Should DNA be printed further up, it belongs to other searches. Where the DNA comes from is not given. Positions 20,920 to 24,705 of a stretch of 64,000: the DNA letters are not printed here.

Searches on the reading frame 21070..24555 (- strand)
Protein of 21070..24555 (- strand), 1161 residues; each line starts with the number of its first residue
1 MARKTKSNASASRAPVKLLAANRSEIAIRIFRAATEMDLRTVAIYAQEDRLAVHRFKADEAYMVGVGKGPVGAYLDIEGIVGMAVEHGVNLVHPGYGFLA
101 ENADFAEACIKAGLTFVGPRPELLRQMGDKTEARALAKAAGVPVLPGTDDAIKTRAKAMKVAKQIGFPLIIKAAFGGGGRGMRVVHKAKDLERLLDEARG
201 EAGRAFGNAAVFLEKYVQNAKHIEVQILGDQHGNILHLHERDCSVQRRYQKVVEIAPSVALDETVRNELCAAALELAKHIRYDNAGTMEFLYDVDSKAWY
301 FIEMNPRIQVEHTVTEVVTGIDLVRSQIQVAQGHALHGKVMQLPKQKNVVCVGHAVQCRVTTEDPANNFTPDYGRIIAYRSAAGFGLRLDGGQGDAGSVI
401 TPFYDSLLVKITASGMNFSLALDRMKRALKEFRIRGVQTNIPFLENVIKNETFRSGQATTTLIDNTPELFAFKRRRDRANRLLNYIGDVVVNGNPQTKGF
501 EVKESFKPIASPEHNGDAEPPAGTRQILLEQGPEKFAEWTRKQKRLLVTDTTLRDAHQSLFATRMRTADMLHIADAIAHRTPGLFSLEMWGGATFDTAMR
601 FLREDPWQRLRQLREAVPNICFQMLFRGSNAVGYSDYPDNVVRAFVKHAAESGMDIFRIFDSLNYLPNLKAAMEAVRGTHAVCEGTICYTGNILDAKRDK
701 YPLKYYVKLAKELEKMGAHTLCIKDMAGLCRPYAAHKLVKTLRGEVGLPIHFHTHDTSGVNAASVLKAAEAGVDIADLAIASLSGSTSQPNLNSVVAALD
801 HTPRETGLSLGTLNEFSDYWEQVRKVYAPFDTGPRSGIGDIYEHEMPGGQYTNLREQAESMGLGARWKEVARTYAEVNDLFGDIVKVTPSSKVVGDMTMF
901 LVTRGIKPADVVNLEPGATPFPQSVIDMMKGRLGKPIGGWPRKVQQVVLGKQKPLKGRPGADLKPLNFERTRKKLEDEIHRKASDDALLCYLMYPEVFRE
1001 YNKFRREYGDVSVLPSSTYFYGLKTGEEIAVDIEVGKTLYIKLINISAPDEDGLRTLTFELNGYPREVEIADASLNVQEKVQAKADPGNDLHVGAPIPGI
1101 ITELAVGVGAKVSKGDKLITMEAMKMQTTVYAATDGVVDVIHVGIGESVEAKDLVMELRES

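Call 86: search_protein_families(library=pfam, proteins=[window:21070-24555:-], max_evalue=0.00001)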
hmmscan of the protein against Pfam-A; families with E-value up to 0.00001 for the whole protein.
window:21070-24555:- (1161 aa): 8 families
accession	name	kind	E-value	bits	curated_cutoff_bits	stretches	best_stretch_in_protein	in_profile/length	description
PF02786.22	CPSase_L_D2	-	3.4e-75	252.6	19.8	1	129-337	1-209/211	Carbamoyl-phosphate synthase L chain, ATP binding domain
PF02436.23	PYC_OADA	-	2.1e-72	243.6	27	1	841-1042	1-201/201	Conserved carboxylase domain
PF00289.28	Biotin_carb_N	-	1e-37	129.4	25.5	1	17-123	4-109/110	Biotin carboxylase, N-terminal domain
PF02785.25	Biotin_carb_C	-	1.8e-30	105.7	32.4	1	357-464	1-107/108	Biotin carboxylase C-terminal domain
PF00682.25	HMGL-like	-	3.7e-14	53.2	29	1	700-817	138-257/260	HMGL-like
PF00364.28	Biotin_lipoyl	-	1.2e-11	44.7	22.1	1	1099-1158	9-73/73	Biotin-requiring enzyme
PF07478.18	Dala_Dala_lig_C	-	1.2e-08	35.2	24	1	153-306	23-174/204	D-ala D-ala ligase C-terminus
PF02222.28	ATP-grasp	-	7.5e-07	29.4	27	1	151-307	15-162/179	ATP-grasp domain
